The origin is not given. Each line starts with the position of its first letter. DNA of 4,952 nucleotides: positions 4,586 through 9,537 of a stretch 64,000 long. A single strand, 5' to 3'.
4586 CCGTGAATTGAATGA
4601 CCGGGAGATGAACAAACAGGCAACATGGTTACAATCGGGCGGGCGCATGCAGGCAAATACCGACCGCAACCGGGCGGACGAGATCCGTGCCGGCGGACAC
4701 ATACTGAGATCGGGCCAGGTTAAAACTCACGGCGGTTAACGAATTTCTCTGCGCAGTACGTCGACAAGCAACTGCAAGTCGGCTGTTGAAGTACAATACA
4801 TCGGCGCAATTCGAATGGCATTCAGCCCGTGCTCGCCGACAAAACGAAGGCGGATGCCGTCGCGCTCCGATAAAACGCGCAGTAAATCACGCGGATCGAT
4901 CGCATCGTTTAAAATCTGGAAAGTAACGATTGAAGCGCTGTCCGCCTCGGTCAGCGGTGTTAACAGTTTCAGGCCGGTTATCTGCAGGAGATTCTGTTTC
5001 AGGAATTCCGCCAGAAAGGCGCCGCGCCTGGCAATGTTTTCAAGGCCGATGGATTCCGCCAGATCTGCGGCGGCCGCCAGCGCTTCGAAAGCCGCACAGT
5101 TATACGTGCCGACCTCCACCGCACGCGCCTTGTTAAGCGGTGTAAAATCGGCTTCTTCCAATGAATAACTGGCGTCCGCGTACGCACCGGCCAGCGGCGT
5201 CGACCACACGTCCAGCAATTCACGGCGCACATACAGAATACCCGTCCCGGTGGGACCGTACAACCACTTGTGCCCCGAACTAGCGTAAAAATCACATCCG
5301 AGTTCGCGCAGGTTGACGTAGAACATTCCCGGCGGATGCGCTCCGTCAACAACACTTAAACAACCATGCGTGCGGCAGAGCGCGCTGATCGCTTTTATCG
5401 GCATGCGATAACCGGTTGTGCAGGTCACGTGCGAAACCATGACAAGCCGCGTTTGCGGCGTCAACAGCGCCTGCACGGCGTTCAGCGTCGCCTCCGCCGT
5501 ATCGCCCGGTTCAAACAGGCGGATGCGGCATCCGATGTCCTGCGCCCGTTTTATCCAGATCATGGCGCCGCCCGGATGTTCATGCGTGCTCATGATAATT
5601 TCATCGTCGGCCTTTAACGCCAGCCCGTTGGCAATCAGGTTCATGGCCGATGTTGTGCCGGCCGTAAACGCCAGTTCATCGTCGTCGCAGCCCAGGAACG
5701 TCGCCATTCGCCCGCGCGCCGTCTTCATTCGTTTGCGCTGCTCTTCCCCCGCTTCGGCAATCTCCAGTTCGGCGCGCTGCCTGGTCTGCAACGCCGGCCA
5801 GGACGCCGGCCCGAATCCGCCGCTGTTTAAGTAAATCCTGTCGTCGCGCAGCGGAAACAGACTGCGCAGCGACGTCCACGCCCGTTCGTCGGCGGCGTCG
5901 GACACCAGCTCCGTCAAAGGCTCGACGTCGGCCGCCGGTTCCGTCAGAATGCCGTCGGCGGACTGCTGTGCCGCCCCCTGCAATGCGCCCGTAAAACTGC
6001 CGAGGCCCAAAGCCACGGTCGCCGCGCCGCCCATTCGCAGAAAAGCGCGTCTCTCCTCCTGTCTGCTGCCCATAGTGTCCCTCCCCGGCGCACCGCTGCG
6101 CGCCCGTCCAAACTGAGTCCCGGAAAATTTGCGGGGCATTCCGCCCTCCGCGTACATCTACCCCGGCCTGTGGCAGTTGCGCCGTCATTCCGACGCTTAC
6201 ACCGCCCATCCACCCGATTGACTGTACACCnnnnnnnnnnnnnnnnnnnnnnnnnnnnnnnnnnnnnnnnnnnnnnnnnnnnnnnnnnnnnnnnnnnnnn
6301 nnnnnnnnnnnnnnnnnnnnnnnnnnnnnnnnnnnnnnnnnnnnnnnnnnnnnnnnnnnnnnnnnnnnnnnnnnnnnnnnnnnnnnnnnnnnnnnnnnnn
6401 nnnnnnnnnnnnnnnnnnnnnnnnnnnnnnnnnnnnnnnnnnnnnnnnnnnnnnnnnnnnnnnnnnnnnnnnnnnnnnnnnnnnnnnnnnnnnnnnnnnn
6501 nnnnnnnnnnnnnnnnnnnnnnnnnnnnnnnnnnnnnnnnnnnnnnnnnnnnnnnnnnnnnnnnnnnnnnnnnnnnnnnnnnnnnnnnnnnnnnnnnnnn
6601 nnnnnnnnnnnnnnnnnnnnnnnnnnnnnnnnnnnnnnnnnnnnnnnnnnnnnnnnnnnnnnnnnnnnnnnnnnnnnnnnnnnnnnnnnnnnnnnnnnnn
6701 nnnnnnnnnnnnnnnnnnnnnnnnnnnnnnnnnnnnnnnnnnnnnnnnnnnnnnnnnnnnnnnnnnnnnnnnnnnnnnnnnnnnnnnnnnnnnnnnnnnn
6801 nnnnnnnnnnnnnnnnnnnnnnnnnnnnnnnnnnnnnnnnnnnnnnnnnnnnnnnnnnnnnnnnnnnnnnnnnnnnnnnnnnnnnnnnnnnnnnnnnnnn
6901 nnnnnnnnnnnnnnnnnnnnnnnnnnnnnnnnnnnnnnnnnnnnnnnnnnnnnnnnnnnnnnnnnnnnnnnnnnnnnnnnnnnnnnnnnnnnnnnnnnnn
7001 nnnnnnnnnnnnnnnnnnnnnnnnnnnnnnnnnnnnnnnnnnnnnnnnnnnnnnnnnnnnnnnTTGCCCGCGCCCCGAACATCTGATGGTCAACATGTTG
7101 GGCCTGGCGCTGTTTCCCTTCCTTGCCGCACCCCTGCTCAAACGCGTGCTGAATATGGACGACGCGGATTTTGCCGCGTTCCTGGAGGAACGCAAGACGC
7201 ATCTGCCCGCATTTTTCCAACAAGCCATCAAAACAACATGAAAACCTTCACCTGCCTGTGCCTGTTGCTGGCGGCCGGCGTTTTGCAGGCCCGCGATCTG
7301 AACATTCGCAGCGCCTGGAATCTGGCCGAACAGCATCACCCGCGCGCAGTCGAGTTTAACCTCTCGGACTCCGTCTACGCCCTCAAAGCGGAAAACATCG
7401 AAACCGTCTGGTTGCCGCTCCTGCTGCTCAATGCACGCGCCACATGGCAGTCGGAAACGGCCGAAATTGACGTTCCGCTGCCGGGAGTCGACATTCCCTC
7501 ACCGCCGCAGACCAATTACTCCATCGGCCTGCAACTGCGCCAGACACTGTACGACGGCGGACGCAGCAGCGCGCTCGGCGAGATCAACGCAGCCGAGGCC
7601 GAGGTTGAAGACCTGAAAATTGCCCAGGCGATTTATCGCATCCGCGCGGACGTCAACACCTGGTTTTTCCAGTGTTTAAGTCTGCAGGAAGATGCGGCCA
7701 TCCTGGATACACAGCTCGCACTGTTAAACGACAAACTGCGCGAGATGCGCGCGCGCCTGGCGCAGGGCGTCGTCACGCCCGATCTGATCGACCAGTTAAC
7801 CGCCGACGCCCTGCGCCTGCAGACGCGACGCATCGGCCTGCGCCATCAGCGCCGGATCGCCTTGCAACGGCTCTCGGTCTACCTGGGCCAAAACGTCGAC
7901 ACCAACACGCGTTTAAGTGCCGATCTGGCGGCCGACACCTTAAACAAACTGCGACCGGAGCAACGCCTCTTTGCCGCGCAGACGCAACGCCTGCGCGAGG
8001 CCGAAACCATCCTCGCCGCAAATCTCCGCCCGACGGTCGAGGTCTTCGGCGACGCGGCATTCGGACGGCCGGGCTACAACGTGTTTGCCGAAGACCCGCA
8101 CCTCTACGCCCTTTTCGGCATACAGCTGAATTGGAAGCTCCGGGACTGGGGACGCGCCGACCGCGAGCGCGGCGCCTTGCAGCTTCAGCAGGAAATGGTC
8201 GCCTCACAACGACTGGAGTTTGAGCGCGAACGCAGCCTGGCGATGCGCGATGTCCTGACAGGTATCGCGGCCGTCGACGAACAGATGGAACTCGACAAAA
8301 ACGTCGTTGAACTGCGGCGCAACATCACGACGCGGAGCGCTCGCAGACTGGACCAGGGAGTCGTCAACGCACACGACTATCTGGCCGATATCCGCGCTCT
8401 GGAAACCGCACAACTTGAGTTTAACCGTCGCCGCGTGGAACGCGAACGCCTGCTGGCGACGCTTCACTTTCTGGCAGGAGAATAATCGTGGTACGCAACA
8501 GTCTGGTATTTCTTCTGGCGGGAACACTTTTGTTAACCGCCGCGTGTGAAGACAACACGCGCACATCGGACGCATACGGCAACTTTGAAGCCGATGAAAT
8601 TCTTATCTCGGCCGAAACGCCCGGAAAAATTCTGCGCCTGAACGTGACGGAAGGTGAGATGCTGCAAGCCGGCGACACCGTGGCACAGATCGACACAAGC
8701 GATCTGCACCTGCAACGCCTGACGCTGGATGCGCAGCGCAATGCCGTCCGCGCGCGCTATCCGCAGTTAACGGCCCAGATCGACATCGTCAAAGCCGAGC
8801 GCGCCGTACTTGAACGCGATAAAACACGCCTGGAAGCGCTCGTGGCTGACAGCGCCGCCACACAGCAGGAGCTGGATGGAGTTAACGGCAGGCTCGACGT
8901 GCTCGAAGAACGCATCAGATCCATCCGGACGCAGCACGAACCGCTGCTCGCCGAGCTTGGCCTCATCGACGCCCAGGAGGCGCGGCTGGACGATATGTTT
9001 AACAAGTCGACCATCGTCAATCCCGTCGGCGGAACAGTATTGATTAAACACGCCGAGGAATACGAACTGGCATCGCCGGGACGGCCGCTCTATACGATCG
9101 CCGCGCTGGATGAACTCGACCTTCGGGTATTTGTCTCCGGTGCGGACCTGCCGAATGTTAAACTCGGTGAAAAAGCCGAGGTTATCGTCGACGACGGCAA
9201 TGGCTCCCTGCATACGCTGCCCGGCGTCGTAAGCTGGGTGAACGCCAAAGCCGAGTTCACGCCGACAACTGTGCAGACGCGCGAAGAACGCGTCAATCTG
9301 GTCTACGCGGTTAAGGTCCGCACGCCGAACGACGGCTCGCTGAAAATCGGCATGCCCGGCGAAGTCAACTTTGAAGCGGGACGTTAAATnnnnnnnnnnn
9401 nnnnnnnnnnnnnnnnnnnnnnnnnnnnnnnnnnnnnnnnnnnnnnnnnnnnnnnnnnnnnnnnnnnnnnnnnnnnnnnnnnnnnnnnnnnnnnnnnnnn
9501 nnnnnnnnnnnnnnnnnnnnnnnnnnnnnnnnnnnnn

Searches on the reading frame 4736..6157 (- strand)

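Call 48: search_protein_families(library=pfam, proteins=[window:4736-6157:-], max_evalue=0.0001)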
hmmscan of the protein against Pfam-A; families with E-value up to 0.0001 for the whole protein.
window:4736-6157:- (473 aa): 4 families
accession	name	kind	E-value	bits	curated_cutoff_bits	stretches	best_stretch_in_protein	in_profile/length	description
PF00266.25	Aminotran_5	-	1.5e-64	218.8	21.5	1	133-445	34-342/371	Aminotransferase class-V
PF01053.26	Cys_Met_Meta_PP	-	4e-08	32.7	27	1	161-302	70-203/381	Cys/Met metabolism PLP-dependent enzyme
PF01041.23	DegT_DnrJ_EryC1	-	9.9e-07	28.7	19.8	1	151-280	33-154/360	DegT/DnrJ/EryC1/StrS aminotransferase family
PF00155.27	Aminotran_1_2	-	9.3e-05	22.2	19.7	0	147-279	47-193/361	Aminotransferase class I and II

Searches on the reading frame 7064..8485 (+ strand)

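Call 48: search_protein_families(library=pfam, proteins=[window:7064-8485:+], max_evalue=0.0001)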
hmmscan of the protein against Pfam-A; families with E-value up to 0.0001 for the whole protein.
window:7064-8485:+ (473 aa): 1 family
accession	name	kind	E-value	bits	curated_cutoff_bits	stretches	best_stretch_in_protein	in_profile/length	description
PF02321.23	OEP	-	9.5e-27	94.4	22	2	85-275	5-187/187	Outer membrane efflux protein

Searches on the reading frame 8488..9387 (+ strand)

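Call 48: search_protein_families(library=pfam, proteins=[window:8488-9387:+], max_evalue=0.0001)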
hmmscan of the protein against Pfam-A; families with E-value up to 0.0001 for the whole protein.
window:8488-9387:+ (299 aa): 2 families
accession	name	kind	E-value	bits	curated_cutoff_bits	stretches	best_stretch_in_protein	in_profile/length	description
PF13437.12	HlyD_3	-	1.1e-17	65.2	22.2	1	176-278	2-96/106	HlyD family secretion protein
PF16576.10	HlyD_D23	-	8.8e-12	45.2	30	1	38-267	20-200/214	Barrel-sandwich domain of CusB or HlyD membrane-fusion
